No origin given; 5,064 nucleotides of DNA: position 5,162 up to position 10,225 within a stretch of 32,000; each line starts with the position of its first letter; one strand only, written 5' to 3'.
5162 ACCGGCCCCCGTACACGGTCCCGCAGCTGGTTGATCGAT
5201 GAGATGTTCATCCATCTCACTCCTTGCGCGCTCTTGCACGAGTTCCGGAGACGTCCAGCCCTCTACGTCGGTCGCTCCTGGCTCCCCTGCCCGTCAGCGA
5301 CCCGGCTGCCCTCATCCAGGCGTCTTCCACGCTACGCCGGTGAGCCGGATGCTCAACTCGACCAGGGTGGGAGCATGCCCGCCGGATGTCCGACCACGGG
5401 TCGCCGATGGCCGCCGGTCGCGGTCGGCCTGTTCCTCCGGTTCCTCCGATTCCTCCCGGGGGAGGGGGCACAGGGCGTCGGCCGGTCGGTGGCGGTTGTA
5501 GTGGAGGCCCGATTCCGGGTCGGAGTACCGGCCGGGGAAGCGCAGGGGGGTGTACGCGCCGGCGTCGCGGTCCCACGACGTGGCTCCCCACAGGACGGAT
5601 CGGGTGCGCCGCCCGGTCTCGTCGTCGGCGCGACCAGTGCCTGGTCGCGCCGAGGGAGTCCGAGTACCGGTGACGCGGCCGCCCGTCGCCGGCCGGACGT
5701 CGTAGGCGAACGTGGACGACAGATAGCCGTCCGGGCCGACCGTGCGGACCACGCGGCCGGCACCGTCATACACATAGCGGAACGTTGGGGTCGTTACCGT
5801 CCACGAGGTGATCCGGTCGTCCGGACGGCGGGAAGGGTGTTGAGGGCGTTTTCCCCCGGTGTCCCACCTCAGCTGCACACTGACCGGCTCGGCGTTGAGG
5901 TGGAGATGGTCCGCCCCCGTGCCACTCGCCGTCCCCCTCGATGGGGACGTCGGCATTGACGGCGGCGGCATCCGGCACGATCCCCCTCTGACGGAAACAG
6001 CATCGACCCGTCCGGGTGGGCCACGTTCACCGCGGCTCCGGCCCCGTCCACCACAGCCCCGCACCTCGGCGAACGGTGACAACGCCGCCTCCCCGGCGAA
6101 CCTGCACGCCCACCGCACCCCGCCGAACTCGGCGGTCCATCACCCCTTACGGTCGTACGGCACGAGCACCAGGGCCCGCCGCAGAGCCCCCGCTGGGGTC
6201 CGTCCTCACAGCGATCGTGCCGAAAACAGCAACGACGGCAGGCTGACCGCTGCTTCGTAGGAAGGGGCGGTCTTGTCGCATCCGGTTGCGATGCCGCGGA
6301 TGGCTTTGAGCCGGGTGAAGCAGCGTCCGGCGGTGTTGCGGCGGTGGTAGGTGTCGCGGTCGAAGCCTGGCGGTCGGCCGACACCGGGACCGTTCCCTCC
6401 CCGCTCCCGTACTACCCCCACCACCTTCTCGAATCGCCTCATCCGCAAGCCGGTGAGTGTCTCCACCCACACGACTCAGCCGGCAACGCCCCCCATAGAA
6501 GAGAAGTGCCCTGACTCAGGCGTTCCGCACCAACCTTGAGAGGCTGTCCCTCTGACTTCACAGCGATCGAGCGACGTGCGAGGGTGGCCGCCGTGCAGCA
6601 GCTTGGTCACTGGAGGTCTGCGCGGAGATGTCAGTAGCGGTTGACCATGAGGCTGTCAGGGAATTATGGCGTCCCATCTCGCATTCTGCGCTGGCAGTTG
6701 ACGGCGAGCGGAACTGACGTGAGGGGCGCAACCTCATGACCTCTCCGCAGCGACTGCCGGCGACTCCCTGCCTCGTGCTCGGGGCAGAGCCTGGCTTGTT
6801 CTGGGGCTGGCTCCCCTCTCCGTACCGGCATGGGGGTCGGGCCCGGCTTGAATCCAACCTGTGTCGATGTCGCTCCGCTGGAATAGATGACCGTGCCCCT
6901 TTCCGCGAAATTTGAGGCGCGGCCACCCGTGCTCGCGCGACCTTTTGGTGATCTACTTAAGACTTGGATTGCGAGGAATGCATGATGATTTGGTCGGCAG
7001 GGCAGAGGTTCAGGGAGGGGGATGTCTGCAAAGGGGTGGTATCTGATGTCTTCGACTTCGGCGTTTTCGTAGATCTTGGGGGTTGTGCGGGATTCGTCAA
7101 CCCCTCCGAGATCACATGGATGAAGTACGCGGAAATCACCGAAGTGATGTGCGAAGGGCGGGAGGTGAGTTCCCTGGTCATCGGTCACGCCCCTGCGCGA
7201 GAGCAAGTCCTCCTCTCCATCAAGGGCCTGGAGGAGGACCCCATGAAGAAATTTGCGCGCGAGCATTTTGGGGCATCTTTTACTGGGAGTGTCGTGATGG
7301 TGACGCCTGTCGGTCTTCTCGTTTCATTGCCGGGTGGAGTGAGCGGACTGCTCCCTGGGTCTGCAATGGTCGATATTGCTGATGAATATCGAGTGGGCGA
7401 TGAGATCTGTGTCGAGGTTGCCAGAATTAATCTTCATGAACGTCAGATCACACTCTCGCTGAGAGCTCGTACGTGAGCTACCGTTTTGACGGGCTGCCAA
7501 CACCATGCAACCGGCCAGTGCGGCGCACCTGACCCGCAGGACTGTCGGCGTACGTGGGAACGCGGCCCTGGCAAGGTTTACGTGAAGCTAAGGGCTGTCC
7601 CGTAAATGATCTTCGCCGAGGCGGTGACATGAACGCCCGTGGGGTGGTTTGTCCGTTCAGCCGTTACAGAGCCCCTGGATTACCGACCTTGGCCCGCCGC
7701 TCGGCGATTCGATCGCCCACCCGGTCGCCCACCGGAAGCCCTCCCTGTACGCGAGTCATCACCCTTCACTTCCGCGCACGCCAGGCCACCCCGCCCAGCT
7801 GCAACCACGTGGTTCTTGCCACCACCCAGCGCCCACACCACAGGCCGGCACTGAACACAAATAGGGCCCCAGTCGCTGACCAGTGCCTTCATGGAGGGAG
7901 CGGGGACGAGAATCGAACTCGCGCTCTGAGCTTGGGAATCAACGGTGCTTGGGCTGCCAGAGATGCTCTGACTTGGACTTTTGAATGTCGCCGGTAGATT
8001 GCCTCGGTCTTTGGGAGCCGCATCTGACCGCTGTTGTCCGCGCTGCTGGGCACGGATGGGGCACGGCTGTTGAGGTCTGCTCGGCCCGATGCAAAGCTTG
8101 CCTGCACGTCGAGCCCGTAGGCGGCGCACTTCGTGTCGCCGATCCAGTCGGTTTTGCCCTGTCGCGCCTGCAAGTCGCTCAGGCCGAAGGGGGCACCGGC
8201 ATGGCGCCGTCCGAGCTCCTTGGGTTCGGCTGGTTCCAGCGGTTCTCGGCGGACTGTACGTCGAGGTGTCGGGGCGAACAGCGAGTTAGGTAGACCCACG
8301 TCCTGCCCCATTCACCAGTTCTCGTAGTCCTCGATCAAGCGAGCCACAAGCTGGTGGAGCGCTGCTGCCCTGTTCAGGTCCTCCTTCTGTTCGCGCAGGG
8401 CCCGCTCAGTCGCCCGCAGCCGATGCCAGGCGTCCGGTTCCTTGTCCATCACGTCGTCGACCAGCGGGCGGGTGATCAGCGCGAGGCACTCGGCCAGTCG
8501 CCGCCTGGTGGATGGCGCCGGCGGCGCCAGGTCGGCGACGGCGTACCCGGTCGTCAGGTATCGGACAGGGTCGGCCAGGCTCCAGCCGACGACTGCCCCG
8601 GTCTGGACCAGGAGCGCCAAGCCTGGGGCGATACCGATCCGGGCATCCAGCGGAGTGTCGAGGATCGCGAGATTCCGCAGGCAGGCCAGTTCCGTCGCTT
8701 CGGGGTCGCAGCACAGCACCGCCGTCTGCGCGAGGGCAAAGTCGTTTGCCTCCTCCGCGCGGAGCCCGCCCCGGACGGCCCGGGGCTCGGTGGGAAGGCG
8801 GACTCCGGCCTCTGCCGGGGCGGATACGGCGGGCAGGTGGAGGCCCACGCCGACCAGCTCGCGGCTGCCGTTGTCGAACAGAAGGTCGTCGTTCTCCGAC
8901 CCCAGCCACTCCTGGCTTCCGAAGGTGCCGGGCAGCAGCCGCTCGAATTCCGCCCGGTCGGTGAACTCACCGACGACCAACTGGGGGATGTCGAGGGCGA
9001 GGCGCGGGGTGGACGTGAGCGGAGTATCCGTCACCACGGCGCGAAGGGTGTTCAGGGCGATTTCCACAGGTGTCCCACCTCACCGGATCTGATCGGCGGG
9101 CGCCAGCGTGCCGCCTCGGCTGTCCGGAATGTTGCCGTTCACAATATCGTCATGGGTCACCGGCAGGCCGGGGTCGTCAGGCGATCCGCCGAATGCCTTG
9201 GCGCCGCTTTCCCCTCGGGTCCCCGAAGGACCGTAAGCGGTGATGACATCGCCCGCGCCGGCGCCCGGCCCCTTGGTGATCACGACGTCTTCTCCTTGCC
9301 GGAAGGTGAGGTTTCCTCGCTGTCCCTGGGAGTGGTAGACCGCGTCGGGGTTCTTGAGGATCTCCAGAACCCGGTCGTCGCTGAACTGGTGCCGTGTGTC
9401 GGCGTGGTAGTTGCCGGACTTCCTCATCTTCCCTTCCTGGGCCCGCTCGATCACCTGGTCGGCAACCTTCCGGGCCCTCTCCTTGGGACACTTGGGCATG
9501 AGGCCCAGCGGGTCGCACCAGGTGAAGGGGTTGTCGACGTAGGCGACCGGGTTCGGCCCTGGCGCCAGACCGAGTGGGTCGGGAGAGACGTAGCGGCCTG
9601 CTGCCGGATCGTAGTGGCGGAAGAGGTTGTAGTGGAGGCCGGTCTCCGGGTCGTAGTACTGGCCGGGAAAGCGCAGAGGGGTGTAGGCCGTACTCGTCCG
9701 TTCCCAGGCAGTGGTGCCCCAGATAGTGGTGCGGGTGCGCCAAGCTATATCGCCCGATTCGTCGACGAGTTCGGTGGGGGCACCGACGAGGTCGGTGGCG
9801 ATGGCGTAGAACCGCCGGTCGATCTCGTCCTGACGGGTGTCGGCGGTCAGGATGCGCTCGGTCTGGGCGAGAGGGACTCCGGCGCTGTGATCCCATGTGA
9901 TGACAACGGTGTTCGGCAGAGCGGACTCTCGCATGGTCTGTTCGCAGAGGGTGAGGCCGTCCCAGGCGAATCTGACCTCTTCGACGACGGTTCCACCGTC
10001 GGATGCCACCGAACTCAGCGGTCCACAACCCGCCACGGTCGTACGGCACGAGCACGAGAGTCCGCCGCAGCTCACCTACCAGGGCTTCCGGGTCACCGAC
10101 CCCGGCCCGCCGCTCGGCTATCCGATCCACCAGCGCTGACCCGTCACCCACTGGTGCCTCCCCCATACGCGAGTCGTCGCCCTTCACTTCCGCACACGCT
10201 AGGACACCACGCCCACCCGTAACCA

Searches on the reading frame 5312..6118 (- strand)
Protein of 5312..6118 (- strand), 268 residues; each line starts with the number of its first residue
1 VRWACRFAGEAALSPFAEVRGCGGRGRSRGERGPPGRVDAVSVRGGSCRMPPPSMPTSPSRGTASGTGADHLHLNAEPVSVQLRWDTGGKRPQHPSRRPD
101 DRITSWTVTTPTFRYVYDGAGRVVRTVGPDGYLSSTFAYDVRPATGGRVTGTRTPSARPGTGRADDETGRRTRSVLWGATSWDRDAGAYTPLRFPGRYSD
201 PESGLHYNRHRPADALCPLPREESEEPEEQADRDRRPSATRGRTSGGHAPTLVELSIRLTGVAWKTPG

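Call 11: search_protein_families(library=pfam, proteins=[window:5312-6118:-], max_evalue=0.01)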
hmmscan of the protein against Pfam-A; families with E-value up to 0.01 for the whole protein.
window:5312-6118:- (268 aa): 1 family
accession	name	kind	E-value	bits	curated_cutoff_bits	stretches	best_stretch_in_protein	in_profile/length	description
PF05593.20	RHS_repeat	-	0.00024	21.8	22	1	117-156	1-35/38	RHS Repeat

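Call 12: search_protein_families(library=ncbifam, proteins=[window:5312-6118:-], max_evalue=1)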
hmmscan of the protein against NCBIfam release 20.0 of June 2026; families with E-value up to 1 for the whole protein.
window:5312-6118:- (268 aa): 3 families
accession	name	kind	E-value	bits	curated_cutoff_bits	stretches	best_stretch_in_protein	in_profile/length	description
NF041261.1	RHS_core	equivalog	3.3e-05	21.9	2000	2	187-216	1198-1227/1261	RHS element core protein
TIGR03696.1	Rhs_assc_core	domain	7.5e-05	23.2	32.5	1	177-211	4-36/76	RHS repeat-associated core domain-containing protein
TIGR01643.1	YD_repeat_2x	repeat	0.12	12.9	15.8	0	112-131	17-36/42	YD repeat-containing protein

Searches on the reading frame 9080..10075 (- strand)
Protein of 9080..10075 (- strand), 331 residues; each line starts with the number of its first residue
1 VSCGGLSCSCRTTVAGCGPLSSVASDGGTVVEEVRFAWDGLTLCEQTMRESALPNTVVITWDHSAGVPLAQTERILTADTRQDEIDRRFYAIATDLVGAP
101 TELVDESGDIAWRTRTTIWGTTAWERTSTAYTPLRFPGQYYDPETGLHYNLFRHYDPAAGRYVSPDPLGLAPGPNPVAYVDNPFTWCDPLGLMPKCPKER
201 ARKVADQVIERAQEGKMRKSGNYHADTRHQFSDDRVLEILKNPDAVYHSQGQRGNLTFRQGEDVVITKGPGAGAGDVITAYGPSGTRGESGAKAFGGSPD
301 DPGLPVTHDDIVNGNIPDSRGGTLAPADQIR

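Call 3: search_protein_families(library=pfam, proteins=[window:9080-10075:-], max_evalue=0.01)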
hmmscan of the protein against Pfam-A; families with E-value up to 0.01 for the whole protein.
window:9080-10075:- (331 aa): 1 family
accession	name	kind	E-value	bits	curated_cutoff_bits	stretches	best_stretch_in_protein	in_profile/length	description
PF03527.20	RHS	-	3.3e-07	30.5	27.9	1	94-125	6-37/38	RHS protein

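Call 12: search_protein_families(library=ncbifam, proteins=[window:9080-10075:-], max_evalue=1)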
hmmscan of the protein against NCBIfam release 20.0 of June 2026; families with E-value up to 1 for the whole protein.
window:9080-10075:- (331 aa): 2 families
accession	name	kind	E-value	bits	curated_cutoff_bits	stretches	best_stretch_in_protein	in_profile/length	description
TIGR03696.1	Rhs_assc_core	domain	1.7e-24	86.1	32.5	1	118-192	3-76/76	RHS repeat-associated core domain-containing protein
NF041261.1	RHS_core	equivalog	3.7e-20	71.4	2000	1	60-192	1131-1261/1261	RHS element core protein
